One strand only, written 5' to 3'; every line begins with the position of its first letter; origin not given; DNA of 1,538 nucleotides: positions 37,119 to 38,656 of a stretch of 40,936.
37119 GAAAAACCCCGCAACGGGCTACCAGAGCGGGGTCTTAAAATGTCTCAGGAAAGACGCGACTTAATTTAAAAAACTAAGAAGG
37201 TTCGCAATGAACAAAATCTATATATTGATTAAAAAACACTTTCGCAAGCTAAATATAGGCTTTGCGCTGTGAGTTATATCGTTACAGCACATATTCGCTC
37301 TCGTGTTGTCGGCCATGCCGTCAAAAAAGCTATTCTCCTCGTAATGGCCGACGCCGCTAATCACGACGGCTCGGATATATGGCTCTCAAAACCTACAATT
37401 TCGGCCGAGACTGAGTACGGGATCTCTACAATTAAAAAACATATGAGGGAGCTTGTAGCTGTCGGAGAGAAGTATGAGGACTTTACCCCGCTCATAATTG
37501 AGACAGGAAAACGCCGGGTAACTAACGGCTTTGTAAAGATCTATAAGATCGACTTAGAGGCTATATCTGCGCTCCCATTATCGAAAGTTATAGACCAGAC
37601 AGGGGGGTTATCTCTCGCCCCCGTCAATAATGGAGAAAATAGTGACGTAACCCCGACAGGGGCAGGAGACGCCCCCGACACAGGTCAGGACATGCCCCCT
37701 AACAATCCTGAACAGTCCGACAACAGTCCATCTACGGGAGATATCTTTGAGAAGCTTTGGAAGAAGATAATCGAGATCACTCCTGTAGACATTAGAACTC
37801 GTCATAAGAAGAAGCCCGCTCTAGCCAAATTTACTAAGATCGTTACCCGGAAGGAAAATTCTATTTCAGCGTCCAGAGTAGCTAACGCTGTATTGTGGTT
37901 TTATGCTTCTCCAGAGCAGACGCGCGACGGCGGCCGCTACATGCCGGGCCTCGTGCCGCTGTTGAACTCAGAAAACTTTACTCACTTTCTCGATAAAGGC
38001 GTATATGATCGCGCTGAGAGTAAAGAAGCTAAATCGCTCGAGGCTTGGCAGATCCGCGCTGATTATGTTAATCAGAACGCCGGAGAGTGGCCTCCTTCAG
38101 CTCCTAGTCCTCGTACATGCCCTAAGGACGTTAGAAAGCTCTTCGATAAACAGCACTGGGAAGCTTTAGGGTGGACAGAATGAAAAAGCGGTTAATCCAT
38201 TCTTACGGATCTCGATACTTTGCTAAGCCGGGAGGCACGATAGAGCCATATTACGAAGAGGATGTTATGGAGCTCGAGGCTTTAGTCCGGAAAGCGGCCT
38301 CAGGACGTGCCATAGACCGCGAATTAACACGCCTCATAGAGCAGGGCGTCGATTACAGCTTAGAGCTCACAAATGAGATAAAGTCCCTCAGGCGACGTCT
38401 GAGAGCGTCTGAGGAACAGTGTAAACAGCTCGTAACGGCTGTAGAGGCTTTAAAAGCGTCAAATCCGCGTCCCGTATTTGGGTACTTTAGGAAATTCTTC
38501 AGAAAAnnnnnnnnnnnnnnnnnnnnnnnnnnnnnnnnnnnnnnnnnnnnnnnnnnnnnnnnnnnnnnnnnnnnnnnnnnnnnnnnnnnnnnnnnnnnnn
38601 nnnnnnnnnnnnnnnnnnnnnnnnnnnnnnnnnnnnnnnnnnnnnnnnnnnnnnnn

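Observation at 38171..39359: Orphan second HK97-type prohead-protease homologue inside the early/replication operon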

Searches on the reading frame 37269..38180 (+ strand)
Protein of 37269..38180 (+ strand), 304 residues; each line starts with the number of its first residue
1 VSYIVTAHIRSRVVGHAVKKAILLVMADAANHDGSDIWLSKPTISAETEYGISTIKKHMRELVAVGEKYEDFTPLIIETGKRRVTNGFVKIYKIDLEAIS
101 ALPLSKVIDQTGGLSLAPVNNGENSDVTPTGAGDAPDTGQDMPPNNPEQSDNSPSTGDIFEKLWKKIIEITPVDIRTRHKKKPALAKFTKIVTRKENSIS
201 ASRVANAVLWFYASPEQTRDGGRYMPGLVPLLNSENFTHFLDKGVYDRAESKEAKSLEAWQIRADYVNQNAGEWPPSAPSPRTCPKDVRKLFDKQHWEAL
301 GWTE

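Call 4: search_protein_families(library=pfam, proteins=[window:37269-38180:+], max_evalue=1)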
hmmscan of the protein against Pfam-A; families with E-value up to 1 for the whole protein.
seq(304 aa): 1 family
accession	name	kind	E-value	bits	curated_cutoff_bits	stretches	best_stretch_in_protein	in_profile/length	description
PF13730.12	HTH_36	-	5.6e-06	26.5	25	1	20-64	8-51/55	Helix-turn-helix domain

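Call 5: search_protein_families(library=phrogs, proteins=[window:37269-38180:+], max_evalue=1)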
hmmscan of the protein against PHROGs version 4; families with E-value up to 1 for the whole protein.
seq(304 aa): 9 families
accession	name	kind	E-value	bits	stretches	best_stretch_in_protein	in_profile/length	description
phrog_270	-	DNA, RNA and nucleotide metabolism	4.6e-12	47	1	3-196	33-207/383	replication initiation protein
phrog_1032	-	DNA, RNA and nucleotide metabolism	4.5e-10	41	1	7-157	12-152/281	replication initiation protein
phrog_391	-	DNA, RNA and nucleotide metabolism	1.2e-06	29.3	1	1-152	1-148/298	replication initiation O-like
phrog_4617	-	DNA, RNA and nucleotide metabolism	2.6e-05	25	1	1-182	1-160/223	replication initiation protein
phrog_8540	-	DNA, RNA and nucleotide metabolism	0.0011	20.2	1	8-158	8-148/196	replication initiation O-like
phrog_6643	-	DNA, RNA and nucleotide metabolism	0.0018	18.7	1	16-155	16-132/313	replication initiation protein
phrog_428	-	DNA, RNA and nucleotide metabolism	0.0032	17.7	1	21-148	109-210/455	replication initiation protein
phrog_11896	-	DNA, RNA and nucleotide metabolism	0.012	16.5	1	14-115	16-109/225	primosomal protein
phrog_345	-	DNA, RNA and nucleotide metabolism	0.19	12.4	1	3-66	33-95/297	replication initiation O-like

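Call 47: find_related_loci(query=A6, collection=genome_contigs, flank=8000)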
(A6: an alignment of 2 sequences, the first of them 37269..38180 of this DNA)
Query A6 (304 aa) in genome_contigs; peptide patterns used: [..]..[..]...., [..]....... (x = any residue, [..] = any of these).
98 stretches matched a pattern; 1 encode a relative of the query (tblastn E <= 1e-3); 1 distinct loci.
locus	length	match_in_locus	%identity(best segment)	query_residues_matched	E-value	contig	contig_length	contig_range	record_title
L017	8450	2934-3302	36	1-137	3e-18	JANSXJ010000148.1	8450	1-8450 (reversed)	MAG: Hyphomonas sp. isolate bin.22 k141_460543_length_8450_cov_6.0000, whole genome shotgun sequence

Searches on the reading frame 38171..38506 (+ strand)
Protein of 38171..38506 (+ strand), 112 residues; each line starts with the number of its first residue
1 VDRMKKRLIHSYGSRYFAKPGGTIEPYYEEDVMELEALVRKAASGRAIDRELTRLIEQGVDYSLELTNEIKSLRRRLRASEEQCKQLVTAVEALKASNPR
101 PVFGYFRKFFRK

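Call 4: search_protein_families(library=pfam, proteins=[window:38171-38506:+], max_evalue=1)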
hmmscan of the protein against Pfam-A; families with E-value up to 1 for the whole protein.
seq(112 aa): 7 families
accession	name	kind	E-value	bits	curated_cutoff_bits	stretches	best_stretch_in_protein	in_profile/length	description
PF24627.1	PUMA_CC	-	0.0038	17.6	30.1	1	68-93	1-26/74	PUMA coiled-coil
PF18548.6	MetOD2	-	0.01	16.2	30.6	1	58-91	51-84/88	Metanogen output domain 2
PF25481.1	Nucleoprot-TPR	-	0.039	14.4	27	1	49-96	28-75/80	Nucleoprotein TPR-like domain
PF05667.16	CCDC22_CC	-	0.049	13.2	39.2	1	57-101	327-371/477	CCDC22 protein coiled-coil region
PF04755.18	PAP_fibrillin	-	0.053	13.9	22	1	64-101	5-42/198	PAP_fibrillin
PF09726.14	Macoilin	-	0.073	12.1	32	1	36-95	495-551/671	Macoilin family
PF04102.17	SlyX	-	0.3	12.2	30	1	64-101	27-64/67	SlyX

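Call 5: search_protein_families(library=phrogs, proteins=[window:38171-38506:+], max_evalue=1)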
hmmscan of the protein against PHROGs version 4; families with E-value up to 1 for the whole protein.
seq(112 aa): 6 families
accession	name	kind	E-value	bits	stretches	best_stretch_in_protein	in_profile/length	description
phrog_6094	-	unknown function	0.047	14.5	1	63-94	24-55/142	-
phrog_13423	-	DNA, RNA and nucleotide metabolism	0.11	13.2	1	26-52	4-30/64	exonuclease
phrog_10797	-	unknown function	0.16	12.6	1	65-100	51-86/194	-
phrog_28250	-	unknown function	0.18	13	1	40-94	9-63/77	-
phrog_14389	-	unknown function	0.27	12.4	1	59-97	47-85/87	-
phrog_28768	-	unknown function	0.99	10.2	1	54-77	4-27/45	-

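Call 63: search_protein_families(library=padloc, proteins=[window:38171-38506:+], max_evalue=0.1)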
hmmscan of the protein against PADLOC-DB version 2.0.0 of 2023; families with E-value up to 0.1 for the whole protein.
window:38171-38506:+ (112 aa): 0 families
